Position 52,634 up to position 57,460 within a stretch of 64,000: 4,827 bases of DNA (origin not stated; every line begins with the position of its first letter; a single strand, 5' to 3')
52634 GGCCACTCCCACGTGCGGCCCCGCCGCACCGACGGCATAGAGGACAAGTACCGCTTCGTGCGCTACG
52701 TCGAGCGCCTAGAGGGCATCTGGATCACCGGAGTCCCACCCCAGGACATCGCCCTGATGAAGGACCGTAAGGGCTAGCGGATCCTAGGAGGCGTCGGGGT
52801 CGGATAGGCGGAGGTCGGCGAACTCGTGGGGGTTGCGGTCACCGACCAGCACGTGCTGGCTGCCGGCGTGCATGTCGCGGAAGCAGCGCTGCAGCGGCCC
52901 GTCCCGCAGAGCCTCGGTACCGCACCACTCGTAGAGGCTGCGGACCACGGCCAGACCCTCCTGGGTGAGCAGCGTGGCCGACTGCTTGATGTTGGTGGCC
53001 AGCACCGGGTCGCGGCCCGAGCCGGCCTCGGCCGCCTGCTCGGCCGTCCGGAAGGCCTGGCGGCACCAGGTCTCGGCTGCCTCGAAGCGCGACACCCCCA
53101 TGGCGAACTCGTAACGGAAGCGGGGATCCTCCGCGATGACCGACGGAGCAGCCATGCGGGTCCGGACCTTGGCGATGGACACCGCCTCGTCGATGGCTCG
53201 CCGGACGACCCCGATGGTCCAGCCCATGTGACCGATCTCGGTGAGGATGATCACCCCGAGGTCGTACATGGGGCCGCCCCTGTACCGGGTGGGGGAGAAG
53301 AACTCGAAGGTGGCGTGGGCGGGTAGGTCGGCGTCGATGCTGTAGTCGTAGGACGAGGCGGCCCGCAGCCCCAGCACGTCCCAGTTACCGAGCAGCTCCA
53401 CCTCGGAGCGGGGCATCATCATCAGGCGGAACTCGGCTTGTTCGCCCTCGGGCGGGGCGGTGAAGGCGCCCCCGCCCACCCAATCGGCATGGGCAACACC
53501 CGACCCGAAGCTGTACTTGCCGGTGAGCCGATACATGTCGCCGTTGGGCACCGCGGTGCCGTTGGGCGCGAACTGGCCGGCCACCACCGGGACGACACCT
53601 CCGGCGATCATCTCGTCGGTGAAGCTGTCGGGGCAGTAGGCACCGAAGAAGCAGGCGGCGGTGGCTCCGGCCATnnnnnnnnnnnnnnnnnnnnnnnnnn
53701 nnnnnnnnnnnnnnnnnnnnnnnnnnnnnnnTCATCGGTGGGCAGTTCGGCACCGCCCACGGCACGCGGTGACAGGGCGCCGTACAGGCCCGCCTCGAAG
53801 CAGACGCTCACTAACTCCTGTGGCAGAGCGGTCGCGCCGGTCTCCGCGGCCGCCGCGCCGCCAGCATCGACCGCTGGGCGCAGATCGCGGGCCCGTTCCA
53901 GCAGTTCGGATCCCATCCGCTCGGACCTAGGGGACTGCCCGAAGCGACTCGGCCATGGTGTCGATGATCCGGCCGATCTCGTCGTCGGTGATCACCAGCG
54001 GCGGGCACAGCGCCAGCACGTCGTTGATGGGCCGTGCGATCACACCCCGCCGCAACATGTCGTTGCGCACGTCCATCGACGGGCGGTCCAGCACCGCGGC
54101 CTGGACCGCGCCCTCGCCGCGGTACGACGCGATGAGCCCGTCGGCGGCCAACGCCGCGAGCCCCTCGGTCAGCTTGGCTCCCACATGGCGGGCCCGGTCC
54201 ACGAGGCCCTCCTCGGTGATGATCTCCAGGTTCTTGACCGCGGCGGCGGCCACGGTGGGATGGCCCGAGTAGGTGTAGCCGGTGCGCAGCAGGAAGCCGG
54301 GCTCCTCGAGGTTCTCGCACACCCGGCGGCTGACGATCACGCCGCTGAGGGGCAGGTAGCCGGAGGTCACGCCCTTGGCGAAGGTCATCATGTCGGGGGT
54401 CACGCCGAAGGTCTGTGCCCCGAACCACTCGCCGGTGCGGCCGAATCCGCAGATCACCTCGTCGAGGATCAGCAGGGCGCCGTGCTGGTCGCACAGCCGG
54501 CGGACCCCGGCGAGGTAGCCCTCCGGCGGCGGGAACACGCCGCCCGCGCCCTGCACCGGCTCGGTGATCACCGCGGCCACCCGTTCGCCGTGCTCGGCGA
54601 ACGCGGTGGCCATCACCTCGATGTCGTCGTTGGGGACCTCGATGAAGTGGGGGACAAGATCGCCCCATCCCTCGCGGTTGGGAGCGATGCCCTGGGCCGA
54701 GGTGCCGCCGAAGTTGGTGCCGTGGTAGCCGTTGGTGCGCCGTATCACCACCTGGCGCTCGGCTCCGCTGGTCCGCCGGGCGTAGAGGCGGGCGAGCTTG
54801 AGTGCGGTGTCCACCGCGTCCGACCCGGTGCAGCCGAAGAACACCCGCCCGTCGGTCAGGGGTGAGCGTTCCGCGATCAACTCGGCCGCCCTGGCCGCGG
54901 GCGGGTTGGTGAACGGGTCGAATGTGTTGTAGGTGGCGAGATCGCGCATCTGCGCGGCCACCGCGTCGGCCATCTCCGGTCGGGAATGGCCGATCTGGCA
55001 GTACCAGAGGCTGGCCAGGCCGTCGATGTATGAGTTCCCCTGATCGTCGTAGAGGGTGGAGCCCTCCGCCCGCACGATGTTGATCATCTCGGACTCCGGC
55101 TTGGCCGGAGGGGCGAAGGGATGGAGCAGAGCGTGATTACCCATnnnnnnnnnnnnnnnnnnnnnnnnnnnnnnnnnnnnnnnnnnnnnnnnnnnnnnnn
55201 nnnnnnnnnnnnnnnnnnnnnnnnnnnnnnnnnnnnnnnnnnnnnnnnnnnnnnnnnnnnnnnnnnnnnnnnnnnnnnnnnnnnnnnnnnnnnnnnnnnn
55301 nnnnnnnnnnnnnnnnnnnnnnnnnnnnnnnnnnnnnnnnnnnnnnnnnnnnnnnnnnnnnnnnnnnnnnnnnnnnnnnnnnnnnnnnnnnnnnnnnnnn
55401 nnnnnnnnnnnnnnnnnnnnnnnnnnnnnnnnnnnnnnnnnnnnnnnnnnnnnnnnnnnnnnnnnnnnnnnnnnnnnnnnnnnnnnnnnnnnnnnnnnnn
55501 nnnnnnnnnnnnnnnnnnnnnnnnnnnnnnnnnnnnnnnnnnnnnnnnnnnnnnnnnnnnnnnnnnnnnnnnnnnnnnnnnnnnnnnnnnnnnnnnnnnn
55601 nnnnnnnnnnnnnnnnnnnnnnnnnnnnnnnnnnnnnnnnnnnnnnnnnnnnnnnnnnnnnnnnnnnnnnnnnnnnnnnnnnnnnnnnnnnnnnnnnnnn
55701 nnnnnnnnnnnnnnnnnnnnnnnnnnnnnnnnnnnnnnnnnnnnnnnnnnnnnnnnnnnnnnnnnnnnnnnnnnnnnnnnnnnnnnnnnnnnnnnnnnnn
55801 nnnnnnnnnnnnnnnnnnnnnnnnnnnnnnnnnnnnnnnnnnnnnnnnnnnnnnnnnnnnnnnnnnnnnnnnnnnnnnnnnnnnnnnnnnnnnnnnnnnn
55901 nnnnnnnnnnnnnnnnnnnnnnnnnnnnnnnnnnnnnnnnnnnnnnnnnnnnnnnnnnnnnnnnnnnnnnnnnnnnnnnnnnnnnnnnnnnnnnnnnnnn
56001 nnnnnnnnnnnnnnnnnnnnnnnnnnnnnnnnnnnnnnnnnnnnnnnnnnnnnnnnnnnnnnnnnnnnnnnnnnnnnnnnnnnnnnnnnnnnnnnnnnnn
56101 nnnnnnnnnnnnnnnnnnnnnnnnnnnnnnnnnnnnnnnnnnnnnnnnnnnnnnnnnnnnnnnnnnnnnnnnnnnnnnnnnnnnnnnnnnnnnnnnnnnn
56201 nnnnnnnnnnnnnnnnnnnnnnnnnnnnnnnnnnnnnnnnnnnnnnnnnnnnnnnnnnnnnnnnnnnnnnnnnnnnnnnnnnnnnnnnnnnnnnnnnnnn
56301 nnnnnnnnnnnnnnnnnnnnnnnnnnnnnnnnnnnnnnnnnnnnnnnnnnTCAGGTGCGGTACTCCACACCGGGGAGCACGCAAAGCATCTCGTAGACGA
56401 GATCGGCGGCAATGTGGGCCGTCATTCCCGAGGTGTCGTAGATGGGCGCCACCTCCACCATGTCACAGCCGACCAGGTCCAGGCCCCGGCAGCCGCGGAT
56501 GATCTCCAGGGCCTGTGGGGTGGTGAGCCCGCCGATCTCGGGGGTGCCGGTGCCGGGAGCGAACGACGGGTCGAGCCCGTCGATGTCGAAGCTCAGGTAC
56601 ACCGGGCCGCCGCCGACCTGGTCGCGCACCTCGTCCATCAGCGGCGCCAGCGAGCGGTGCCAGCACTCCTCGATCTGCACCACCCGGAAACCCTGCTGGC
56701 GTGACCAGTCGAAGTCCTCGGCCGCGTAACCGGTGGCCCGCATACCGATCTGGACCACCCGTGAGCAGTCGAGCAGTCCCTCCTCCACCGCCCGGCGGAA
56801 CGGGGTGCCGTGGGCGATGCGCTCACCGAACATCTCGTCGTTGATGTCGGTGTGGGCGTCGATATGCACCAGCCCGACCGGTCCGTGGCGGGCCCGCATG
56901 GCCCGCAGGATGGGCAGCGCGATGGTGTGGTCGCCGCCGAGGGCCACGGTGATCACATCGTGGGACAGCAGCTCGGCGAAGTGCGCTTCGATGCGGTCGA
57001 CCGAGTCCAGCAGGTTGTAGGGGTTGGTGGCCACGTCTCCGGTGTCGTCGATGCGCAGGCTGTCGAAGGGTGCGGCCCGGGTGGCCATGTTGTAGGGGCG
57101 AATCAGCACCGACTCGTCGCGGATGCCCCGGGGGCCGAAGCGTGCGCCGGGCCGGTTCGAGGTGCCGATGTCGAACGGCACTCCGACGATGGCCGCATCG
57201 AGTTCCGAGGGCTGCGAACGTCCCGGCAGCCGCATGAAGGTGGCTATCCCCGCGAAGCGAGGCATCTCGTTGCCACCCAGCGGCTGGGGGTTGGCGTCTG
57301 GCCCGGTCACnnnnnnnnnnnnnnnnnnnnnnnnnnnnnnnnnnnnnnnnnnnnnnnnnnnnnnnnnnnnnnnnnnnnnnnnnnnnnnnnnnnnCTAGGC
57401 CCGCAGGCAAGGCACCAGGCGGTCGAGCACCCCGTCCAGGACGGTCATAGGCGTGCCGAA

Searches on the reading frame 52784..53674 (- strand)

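Call 11: search_protein_families(library=pfam, proteins=[window:52784-53674:-], max_evalue=0.001)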
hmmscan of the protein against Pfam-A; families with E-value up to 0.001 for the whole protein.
window:52784-53674:- (296 aa): 2 families
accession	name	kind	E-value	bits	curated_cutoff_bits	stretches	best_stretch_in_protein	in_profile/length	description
PF08028.16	Acyl-CoA_dh_2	-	4.8e-20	72.6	22.7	1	148-276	2-131/134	Acyl-CoA dehydrogenase, C-terminal domain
PF00441.29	Acyl-CoA_dh_1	-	5.2e-06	27.1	22.4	1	150-269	19-129/150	Acyl-CoA dehydrogenase, C-terminal domain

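Call 20: search_protein_families(library=ncbifam, proteins=[window:52784-53674:-], max_evalue=0.00001)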
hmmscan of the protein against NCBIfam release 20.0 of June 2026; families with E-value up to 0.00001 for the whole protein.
window:52784-53674:- (296 aa): 4 families
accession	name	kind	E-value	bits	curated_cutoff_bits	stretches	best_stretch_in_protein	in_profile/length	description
NF045629.1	monooxsub_HsaA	equivalog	1.8e-26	92.8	450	1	31-276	104-359/383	3-hydroxy-9,10-secoandrosta-1,3,5(10)-triene-9,17-dione monooxygenase oxygenase subunit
TIGR04022.1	sulfur_SfnB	equivalog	1.9e-08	33.6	430.9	1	42-268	136-359/391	SfnB family sulfur acquisition oxidoreductase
NF045920.1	HphnlacHdxOX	equivalog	3.1e-07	29.6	650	1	20-274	94-358/384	p-hydroxyphenylacetate 3-hydroxylase oxygenase component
NF049984.1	Rv1679_FadE16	equivalog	9.4e-07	28.4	600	1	35-272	121-348/371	Rv1679 family acyl-CoA dehydrogenase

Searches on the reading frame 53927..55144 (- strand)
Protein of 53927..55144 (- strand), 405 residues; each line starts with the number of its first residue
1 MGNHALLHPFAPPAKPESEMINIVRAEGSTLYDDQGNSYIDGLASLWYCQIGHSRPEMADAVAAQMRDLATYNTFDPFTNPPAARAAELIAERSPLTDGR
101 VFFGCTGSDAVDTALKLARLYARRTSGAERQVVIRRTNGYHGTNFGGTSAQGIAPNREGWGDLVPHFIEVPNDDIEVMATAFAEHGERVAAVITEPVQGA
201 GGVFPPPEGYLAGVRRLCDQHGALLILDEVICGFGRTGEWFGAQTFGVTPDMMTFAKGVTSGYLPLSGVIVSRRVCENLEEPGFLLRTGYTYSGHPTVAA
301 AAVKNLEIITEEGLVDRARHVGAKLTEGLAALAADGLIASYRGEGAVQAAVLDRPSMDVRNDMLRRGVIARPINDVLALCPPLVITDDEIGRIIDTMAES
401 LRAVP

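Call 11: search_protein_families(library=pfam, proteins=[window:53927-55144:-], max_evalue=0.001)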
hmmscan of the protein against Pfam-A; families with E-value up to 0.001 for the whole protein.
window:53927-55144:- (405 aa): 1 family
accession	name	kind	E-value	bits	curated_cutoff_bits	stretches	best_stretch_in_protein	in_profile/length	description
PF00202.27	Aminotran_3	-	1.2e-91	307.9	30.5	1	20-399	10-401/403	Aminotransferase class-III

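Call 20: search_protein_families(library=ncbifam, proteins=[window:53927-55144:-], max_evalue=0.00001)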
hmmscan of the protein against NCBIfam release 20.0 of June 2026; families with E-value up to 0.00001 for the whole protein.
window:53927-55144:- (405 aa): 69 families (the best 25 are shown)
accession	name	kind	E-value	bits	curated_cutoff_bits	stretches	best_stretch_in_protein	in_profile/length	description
NF005682.0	PRK07480.1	subfamily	1.2e-107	360.4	510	1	7-402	22-450/459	aminotransferase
NF005102.0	PRK06541.1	equivalog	2.1e-98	329.8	574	1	6-348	20-381/460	aspartate aminotransferase family protein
NF005683.0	PRK07481.1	subfamily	6.3e-98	328.7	575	1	5-404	13-450/453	hypothetical protein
NF004767.0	PRK06105.1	subfamily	3.9e-96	322.4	517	2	178-403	208-449/460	aminotransferase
NF005447.0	PRK07036.1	equivalog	8.4e-95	318.2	618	1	6-403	21-454/468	aminotransferase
NF052567.1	OmAmTferAptACaul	equivalog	1.1e-90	304.5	500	1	22-404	21-431/431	omega-aminotransferase AptA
TIGR00508.1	bioA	equivalog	4.5e-88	295.6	405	1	7-401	2-418/419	adenosylmethionine--8-amino-7-oxononanoate transaminase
NF005684.0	PRK07482.1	subfamily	5.1e-82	275.9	687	2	171-404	205-455/464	hypothetical protein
NF004718.0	PRK06062.1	subfamily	5.5e-82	275.7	472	2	183-403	212-448/454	hypothetical protein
NF041821.1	daptide_amino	equivalog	9.8e-82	274.7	450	1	11-401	5-404/405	daptide-type RiPP biosynthesis aminotransferase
NF002874.0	PRK03244.1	equivalog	1.1e-81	274.7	457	1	21-402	27-393/399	acetylornithine transaminase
NF005812.0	PRK07678.1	subfamily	2.9e-81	273.4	488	2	182-347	207-375/451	aminotransferase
TIGR00707.1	argD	subfamily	6.1e-80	268.9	410.05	1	20-399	10-378/381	acetylornithine/succinylornithine family transaminase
NF004624.0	PRK05964.1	equivalog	1.7e-79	267.3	494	1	4-403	12-424/427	adenosylmethionine--8-amino-7-oxononanoate transaminase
NF009068.0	PRK12403.1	equivalog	5.8e-73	246.3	817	1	22-400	39-449/460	aspartate aminotransferase family protein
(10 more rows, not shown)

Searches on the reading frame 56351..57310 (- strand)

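Call 11: search_protein_families(library=pfam, proteins=[window:56351-57310:-], max_evalue=0.001)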
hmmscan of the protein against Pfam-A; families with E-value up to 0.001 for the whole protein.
window:56351-57310:- (319 aa): 1 family
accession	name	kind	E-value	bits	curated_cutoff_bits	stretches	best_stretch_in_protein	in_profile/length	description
PF00491.26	Arginase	-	7.7e-96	321.3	22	1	38-310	2-280/280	Arginase family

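Call 20: search_protein_families(library=ncbifam, proteins=[window:56351-57310:-], max_evalue=0.00001)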
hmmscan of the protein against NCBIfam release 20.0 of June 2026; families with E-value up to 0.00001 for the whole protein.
window:56351-57310:- (319 aa): 5 families
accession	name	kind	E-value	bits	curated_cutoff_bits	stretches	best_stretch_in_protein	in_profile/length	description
NF002564.0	PRK02190.1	subfamily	4.6e-92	308.5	302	1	15-312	11-301/307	agmatinase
TIGR01230.1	agmatinase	equivalog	7e-67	225.9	174.3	1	33-310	9-274/275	agmatinase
TIGR01227.1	hutG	equivalog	8e-39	133.7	229.15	1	30-309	28-306/307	formimidoylglutamase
TIGR01229.1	rocF_arginase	equivalog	2.4e-26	92.8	227.6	1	41-304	2-290/300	arginase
NF010347.0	PRK13775.1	equivalog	2.4e-06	27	381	1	53-311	68-326/331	formimidoylglutamase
